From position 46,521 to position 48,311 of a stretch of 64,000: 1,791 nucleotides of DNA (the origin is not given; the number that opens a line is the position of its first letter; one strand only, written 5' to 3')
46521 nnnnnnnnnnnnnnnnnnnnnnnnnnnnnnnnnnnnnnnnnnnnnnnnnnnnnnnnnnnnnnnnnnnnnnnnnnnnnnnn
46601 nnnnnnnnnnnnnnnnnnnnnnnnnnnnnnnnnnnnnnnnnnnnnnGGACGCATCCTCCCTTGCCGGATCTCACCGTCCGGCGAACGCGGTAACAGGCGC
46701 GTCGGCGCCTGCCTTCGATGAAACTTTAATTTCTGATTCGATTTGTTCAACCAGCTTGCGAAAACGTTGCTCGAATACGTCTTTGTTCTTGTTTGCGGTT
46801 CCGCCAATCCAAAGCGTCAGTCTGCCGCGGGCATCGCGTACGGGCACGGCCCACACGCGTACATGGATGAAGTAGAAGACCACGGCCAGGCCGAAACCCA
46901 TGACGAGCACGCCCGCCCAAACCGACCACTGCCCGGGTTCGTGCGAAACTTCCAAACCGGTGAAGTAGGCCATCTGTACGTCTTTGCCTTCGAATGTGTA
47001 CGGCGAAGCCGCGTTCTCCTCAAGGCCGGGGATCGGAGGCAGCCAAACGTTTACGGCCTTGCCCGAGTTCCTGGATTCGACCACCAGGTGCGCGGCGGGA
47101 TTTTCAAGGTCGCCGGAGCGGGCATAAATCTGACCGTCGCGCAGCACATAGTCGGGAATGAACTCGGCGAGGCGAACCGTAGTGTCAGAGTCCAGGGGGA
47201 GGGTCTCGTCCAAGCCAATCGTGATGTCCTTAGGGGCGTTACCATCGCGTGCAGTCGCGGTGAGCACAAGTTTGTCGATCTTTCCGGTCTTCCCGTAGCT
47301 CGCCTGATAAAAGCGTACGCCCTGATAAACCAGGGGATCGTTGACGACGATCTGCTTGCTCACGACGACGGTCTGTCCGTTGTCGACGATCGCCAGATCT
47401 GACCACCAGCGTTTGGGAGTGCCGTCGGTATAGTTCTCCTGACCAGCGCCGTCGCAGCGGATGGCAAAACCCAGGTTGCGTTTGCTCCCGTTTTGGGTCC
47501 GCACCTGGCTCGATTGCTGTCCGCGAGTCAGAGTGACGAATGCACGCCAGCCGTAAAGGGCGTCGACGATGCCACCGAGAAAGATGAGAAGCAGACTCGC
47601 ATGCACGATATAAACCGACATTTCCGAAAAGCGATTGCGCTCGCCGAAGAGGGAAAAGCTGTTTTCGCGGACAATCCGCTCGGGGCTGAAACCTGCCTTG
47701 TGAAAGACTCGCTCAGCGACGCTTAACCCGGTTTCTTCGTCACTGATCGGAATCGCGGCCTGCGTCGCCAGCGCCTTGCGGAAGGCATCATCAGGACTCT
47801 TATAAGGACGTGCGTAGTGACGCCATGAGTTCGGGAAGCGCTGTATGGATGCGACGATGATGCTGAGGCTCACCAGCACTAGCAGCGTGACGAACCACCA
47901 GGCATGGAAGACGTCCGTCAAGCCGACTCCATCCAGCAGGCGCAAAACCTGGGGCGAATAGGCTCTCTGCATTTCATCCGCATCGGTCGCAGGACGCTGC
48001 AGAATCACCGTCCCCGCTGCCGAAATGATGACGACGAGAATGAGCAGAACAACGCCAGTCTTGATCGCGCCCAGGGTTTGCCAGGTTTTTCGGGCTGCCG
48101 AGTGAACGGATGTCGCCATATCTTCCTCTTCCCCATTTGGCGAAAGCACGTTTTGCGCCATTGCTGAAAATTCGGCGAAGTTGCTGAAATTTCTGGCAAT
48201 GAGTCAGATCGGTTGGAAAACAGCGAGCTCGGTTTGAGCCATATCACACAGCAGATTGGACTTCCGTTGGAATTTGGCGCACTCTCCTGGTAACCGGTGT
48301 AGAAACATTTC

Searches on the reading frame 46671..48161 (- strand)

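Call 65: search_protein_families(library=pfam, proteins=[window:46671-48161:-], max_evalue=0.0001)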
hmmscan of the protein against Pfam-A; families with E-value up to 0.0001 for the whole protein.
window:46671-48161:- (496 aa): 1 family
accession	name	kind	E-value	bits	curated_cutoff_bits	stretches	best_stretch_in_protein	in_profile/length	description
PF05140.19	ResB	-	8.1e-80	269.4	24.6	2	34-364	2-313/486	ResB-like family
